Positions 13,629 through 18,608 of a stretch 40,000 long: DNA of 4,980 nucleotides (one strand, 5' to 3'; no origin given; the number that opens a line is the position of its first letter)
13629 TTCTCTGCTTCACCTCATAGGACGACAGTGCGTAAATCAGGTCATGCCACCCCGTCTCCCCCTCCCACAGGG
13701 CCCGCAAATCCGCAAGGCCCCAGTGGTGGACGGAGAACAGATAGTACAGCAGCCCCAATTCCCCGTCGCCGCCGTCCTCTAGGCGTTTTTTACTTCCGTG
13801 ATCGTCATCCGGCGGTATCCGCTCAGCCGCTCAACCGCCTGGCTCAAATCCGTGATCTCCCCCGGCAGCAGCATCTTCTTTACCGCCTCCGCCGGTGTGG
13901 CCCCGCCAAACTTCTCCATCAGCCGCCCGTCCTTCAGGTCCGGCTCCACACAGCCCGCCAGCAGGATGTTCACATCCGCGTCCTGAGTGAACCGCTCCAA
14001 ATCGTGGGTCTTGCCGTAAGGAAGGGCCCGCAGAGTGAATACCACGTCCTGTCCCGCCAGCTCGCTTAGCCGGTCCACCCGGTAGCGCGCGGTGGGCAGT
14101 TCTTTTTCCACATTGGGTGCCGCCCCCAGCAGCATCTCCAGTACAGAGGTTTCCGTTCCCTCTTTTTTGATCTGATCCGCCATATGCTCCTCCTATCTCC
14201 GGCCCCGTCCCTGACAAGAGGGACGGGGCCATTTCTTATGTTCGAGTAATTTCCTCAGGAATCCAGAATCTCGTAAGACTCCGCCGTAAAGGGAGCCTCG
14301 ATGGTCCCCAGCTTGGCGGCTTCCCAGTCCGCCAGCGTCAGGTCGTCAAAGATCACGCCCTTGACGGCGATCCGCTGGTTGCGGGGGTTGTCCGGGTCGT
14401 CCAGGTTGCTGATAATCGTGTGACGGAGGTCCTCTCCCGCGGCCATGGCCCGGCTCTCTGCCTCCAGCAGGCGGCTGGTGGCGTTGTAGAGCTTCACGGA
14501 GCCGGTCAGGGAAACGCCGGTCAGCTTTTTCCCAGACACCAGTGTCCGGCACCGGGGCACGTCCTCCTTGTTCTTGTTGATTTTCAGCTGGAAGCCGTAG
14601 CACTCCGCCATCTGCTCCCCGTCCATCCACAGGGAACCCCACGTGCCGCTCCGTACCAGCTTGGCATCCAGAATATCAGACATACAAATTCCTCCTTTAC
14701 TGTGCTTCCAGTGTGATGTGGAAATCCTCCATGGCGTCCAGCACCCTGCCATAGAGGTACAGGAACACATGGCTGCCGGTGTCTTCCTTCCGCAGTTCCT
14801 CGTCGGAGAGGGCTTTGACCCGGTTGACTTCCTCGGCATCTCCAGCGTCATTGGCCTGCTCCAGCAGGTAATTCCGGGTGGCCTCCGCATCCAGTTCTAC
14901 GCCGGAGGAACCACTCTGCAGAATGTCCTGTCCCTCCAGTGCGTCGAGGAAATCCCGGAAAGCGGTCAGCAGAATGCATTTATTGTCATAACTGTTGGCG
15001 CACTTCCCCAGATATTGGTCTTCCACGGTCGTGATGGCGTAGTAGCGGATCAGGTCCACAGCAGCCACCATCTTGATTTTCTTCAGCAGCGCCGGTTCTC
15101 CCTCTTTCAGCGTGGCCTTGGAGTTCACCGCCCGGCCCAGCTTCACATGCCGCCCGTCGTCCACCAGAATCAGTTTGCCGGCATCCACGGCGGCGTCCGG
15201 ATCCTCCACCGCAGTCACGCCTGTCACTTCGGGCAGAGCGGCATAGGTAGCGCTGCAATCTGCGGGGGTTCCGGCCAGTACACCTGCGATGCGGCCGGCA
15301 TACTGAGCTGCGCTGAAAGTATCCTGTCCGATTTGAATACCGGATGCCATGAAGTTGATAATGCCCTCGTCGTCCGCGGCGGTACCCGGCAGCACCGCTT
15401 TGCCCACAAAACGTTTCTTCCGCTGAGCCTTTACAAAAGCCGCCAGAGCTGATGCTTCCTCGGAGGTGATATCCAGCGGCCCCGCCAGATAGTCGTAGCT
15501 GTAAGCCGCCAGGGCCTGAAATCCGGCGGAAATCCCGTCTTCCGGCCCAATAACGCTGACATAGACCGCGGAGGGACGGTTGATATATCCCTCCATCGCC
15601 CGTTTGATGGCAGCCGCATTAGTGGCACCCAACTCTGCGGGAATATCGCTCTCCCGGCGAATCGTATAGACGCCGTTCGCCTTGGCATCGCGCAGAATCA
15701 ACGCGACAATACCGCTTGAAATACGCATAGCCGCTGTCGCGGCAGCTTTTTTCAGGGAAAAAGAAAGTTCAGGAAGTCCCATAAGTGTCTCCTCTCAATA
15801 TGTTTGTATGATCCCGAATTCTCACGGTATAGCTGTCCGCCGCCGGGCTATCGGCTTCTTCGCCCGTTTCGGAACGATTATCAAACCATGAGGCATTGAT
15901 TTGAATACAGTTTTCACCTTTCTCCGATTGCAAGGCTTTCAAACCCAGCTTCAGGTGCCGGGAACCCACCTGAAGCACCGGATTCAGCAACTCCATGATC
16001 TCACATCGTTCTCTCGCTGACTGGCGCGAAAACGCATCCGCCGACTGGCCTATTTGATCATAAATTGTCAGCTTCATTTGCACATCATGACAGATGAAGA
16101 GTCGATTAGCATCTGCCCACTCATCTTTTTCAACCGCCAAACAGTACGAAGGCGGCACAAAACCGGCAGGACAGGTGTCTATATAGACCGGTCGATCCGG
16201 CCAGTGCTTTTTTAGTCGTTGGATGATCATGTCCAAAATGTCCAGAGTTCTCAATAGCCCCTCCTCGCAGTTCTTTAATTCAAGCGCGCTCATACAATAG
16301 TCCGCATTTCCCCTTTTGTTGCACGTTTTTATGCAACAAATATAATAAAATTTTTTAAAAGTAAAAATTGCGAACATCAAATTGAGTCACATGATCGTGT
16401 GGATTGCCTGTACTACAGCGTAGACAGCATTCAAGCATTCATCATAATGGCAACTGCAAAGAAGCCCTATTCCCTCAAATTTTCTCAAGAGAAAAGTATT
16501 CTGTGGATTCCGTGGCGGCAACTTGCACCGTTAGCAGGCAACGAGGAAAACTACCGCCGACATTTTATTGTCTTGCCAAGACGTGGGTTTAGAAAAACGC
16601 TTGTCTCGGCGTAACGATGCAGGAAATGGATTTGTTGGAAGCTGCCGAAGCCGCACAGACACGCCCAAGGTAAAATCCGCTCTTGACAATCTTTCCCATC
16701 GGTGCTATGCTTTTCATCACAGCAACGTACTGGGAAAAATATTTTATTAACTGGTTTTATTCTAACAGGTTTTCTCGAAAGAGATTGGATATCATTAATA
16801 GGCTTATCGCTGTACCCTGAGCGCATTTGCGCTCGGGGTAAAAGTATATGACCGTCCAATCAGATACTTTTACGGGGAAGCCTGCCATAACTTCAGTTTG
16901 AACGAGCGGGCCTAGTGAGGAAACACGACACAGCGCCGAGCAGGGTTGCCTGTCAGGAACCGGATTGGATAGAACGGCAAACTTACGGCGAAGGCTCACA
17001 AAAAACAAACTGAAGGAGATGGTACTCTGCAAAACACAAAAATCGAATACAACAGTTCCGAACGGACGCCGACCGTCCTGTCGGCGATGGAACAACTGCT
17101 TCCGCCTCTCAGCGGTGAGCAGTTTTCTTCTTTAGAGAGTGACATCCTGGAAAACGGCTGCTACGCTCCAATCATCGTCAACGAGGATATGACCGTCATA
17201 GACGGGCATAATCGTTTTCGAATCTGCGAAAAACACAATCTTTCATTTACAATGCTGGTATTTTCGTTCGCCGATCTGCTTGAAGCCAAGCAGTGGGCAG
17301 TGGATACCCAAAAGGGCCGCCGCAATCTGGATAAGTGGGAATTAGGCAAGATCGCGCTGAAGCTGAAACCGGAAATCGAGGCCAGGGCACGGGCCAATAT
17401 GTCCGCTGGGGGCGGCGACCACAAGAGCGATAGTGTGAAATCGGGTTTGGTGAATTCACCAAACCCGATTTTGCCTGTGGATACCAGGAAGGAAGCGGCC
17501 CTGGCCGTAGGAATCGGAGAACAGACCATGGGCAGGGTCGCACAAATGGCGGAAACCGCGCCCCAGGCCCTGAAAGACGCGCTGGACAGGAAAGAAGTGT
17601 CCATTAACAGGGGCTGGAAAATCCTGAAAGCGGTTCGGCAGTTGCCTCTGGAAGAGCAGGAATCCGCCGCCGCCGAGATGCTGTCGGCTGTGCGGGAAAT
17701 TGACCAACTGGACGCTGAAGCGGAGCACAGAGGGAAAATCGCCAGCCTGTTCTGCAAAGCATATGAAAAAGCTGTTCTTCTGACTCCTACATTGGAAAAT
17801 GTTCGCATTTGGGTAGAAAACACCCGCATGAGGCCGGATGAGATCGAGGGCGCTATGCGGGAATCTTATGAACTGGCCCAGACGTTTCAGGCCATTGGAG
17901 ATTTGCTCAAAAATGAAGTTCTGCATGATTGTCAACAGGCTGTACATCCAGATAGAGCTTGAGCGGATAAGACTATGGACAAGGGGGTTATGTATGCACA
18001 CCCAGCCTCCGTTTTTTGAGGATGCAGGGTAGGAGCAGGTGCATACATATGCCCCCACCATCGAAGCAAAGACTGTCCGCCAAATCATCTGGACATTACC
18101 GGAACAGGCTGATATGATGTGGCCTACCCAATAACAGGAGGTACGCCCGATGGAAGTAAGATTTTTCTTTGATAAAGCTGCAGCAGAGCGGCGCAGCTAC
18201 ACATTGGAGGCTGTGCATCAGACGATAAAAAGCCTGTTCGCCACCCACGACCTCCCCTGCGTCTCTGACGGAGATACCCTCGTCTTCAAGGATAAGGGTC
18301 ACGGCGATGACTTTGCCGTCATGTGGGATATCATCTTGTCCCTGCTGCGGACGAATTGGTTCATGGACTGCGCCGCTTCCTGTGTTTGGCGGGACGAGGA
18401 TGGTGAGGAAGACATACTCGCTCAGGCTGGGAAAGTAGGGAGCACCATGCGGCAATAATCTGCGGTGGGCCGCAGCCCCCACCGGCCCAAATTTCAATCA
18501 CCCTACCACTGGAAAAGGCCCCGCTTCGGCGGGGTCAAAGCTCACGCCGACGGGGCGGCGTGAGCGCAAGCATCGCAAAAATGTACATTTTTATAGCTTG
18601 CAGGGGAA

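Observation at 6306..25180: A 17.6-kb element splits a membrane-protein gene, and the two halves rejoin exactly in frame across an AG(T) core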

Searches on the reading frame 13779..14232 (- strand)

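Call 13: search_protein_families(library=phrogs, proteins=[window:13779-14183:-, window:13831-14232:-], max_evalue=0.001)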
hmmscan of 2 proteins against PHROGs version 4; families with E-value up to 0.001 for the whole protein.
window:13779-14183:- (134 aa): 2 families
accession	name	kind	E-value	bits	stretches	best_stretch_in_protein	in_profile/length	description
phrog_389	-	tail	4.2e-23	82.9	1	7-133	8-151/151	tail protein XkdN-like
phrog_4976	-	tail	2.3e-11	45.1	1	15-132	7-128/129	tail assembly chaperone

window:13831-14232:- (133 aa): 0 families

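Call 14: search_protein_families(library=pfam, proteins=[window:13779-14183:-, window:13831-14232:-], max_evalue=0.01)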
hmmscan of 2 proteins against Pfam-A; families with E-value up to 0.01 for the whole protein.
window:13779-14183:- (134 aa): 1 family
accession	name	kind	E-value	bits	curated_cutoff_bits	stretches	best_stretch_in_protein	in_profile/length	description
PF08890.17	Phage_TAC_5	-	9.8e-16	58.3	27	1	70-126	70-126/135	Phage XkdN-like tail assembly chaperone protein, TAC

window:13831-14232:- (133 aa): 0 families

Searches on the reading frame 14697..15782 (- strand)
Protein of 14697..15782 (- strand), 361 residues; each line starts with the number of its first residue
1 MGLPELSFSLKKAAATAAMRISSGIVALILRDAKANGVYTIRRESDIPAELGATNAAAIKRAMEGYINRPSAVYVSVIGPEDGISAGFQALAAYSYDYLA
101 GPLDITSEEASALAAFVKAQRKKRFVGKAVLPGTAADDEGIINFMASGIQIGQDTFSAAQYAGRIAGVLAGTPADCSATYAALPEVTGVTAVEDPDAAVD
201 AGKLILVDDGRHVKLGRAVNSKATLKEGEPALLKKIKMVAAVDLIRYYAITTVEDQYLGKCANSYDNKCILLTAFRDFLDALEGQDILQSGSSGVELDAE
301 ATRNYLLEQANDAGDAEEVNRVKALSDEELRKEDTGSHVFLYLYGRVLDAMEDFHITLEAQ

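Call 13: search_protein_families(library=phrogs, proteins=[window:14697-15782:-], max_evalue=0.001)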
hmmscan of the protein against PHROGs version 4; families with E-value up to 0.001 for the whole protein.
window:14697-15782:- (361 aa): 2 families
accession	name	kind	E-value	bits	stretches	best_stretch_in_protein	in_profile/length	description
phrog_1480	-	tail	5.6e-98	329.1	1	1-359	1-352/353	tail sheath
phrog_279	-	tail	1e-20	75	1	84-293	219-447/489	tail sheath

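Call 14: search_protein_families(library=pfam, proteins=[window:14697-15782:-], max_evalue=0.01)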
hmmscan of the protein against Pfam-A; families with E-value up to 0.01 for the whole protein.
window:14697-15782:- (361 aa): 2 families
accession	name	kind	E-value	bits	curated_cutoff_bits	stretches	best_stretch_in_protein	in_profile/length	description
PF04984.19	Phage_sheath_1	-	1.3e-09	38.5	31.4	1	84-221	8-168/168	Phage tail sheath protein subtilisin-like domain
PF17482.7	Phage_sheath_1C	-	0.0018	18.7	26.9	0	232-315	5-75/104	Phage tail sheath C-terminal domain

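Call 34: search_dna_similar(query=window:14697-15782:-, collection=phages, mode=protein, max_rows=12)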
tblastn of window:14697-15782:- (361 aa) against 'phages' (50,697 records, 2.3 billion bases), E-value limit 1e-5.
Records with a match: 38; places in all: 38; records where one place covers at least 80% of the query: 35.
Best place of each record, by identity: <60% 38.
By first word of the organism name: Clostridium 24; Clostridioides 7; Terrisporobacter 1; Lachnospiraceae 1; Monoglobales 1; Fusobacterium 1; Dulem 1; Brevibacillus 1; Sporosarcina 1.
By host as written in the record: Clostridium difficile 9; - 9; Clostridium tetani ATCC 453 2; Clostridium tetani ATCC 19406 2; Clostridium tetani C2 2; Terrisporobacter petrolearius ELB 1; Lachnospiraceae 1; Monoglobales 1; and 11 more.
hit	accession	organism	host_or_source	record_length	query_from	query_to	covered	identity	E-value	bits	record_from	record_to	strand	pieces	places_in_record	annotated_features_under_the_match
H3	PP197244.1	Terrisporobacter phage TPELB_ph1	Terrisporobacter petrolearius ELB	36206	1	358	99%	37.5%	2e-65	229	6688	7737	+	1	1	tail sheath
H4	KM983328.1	Clostridium phage phiCT453B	Clostridium tetani ATCC 453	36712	1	359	99%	36.7%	2e-64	227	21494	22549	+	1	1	tail sheath protein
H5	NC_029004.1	Clostridium phage phiCT453B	Clostridium tetani ATCC 453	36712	1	359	99%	36.7%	2e-64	227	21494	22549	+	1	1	tail sheath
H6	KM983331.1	Clostridium phage phiCT19406B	Clostridium tetani ATCC 19406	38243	1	359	99%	36.7%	2e-64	227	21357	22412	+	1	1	xkdK-like tail sheath protein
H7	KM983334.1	Clostridium phage phiCTC2B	Clostridium tetani C2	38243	1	359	99%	36.7%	2e-64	227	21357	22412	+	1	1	xkdK-like tail sheath protein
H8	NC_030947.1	Clostridium phage phiCT19406B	Clostridium tetani ATCC 19406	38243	1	359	99%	36.7%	2e-64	227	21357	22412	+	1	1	tail sheath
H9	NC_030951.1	Clostridium phage phiCTC2B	Clostridium tetani C2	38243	1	359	99%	36.7%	2e-64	227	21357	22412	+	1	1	tail sheath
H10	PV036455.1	Lachnospiraceae phage IMGVR 15430980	Lachnospiraceae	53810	1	358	99%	36.4%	2e-62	221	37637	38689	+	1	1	tail sheath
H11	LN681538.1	Clostridium phage phiCD481-1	Clostridium difficile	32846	1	358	99%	34.8%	6e-58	208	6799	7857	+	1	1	conserved protein of unknown function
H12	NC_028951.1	Clostridium phage phiCD481-1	Clostridium difficile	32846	1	358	99%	34.8%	6e-58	208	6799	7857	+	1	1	tail sheath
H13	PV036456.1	Monoglobales phage CHVD 5762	Monoglobales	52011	1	359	99%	34.7%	4e-54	197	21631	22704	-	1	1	tail sheath | hypothetical protein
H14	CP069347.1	Clostridioides phage pCD5401_3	soil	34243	1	358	99%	34.5%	2e-55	201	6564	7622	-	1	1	record has no annotation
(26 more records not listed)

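Call 40: find_related_loci(query=window:14697-15782:-, collection=viral_contigs, flank=10000)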
Query window:14697-15782:- (361 aa) in viral_contigs; peptide patterns used: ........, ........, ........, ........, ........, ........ (x = any residue, [..] = any of these).
51 stretches matched a pattern; 30 encode a relative of the query (tblastn E <= 1e-3); 30 distinct loci.
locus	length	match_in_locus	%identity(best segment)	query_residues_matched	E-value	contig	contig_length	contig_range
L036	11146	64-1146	74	1-361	3e-177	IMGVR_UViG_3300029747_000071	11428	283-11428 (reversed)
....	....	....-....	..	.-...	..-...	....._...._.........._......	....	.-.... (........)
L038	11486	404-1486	74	1-361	6e-177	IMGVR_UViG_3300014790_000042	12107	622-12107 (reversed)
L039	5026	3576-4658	74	1-361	0e+0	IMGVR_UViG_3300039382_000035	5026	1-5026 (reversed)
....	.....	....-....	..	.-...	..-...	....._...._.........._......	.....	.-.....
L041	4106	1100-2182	74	1-361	0e+0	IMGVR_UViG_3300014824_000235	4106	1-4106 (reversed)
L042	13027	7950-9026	72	1-361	9e-174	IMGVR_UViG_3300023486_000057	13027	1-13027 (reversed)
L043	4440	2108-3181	71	1-361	6e-178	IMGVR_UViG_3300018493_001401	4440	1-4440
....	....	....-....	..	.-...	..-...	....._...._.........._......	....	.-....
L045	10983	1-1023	74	21-361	2e-169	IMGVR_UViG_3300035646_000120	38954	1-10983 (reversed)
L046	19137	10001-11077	68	1-359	2e-158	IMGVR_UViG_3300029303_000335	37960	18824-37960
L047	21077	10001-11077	68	1-359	2e-158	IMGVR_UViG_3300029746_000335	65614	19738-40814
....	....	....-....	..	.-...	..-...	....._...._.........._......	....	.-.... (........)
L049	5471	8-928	75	55-361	3e-146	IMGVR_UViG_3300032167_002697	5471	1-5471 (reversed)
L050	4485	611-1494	65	67-359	2e-108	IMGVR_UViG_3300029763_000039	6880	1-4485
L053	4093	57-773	60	101-358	4e-96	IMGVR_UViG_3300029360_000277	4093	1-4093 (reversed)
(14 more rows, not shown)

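Call 43: search_protein_families(library=phrogs, proteins=[L036:8553-9008:+, L036:8869-9300:+, L036:9233-9649:+, L036:9664-9999:+, L036:9992-10786:+, L036:10783-11097:+, L047:18606-19064:+, L047:19009-19356:+, L047:19391-20443:+, L038:9083-9613:+], max_evalue=0.001)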
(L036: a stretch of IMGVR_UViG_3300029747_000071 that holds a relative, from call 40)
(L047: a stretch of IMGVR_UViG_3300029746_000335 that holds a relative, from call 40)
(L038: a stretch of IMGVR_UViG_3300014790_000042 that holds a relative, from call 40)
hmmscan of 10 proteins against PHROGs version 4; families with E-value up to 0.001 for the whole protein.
L036:8553-9008:+ (151 aa): 0 families

L036:8869-9300:+ (143 aa): 0 families

L036:9233-9649:+ (138 aa): 1 family
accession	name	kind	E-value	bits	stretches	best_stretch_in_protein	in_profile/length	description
phrog_1009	-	unknown function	2e-05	25.6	1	33-136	7-87/103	-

L036:9664-9999:+ (111 aa): 2 families
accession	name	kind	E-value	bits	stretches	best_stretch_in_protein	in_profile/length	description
phrog_6918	-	lysis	5.9e-08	33.7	1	20-91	27-105/114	holin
phrog_15303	-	unknown function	1.7e-07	32.4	1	11-85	21-97/119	-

L036:9992-10786:+ (264 aa): 0 families

L036:10783-11097:+ (104 aa): 0 families

L047:18606-19064:+ (152 aa): 0 families

L047:19009-19356:+ (115 aa): 0 families

L047:19391-20443:+ (350 aa): 26 families (the best 25 are shown)
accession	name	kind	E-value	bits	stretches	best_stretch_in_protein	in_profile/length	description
phrog_1740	-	transcription regulation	2.3e-14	53.8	1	91-173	145-229/567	RNA polymerase sigma factor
phrog_351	-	transcription regulation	8.3e-13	48.8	2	103-161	665-727/928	RNA polymerase sigma factor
phrog_3512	-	transcription regulation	3.4e-12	47.7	2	188-237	64-113/130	sigma factor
phrog_11138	-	unknown function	8e-12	46.7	1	93-159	71-138/142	-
phrog_1190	-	transcription regulation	2.4e-11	44.7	1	90-161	91-160/167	RNA polymerase sigma factor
phrog_36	-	transcription regulation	1.8e-08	35.3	0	30-159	68-186/220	transcriptional regulator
phrog_664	-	DNA, RNA and nucleotide metabolism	8e-08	33.4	1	113-151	84-123/210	DNA binding protein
phrog_11420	-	DNA, RNA and nucleotide metabolism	7.9e-07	30.2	1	114-166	7-65/82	DNA binding protein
phrog_125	-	DNA, RNA and nucleotide metabolism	2.7e-06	28.1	1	98-174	157-225/254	DNA invertase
phrog_3855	-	DNA, RNA and nucleotide metabolism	3.8e-06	28.3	1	113-155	64-106/115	HTH DNA binding protein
phrog_13787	-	unknown function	3.9e-06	28.1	1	97-158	105-166/172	-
phrog_645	-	DNA, RNA and nucleotide metabolism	7.8e-06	27.1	1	105-161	14-72/196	Rnase E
phrog_4646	-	integration and excision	8.5e-06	26.2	1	113-158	6-52/344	transposase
phrog_517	-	DNA, RNA and nucleotide metabolism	3.4e-05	25.7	0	119-152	92-125/128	HTH DNA binding protein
phrog_3282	-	transcription regulation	4.2e-05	24.5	0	112-153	46-87/158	sigma factor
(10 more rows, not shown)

L038:9083-9613:+ (176 aa): 1 family
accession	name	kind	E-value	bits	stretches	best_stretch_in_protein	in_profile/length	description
phrog_24421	-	unknown function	0.00066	20.9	1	66-147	41-119/136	-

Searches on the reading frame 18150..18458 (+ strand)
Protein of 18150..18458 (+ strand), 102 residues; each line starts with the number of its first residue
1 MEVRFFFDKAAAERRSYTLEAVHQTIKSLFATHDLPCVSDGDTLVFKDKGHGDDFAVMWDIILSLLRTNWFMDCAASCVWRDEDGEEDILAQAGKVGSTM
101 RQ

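Call 14: search_protein_families(library=pfam, proteins=[window:18150-18458:+], max_evalue=0.01)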
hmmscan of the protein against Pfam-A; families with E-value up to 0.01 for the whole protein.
window:18150-18458:+ (102 aa): 0 families

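Call 52: search_protein_families(library=ncbifam, proteins=[window:18150-18458:+], max_evalue=0.01)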
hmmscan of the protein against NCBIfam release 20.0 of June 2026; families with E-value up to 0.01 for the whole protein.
window:18150-18458:+ (102 aa): 0 families

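Call 90: find_encoding_contigs(protein=window:18150-18458:+, flank=4000, max_places=10)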
Protein window:18150-18458:+ (102 aa): 1 contig read that carries it; 1 place shown.
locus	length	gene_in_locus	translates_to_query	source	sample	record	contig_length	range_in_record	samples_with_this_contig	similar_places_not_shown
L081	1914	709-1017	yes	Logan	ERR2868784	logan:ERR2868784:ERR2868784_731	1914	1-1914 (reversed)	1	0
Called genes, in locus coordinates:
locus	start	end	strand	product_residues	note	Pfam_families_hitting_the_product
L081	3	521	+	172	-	?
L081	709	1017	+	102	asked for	-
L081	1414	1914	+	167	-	?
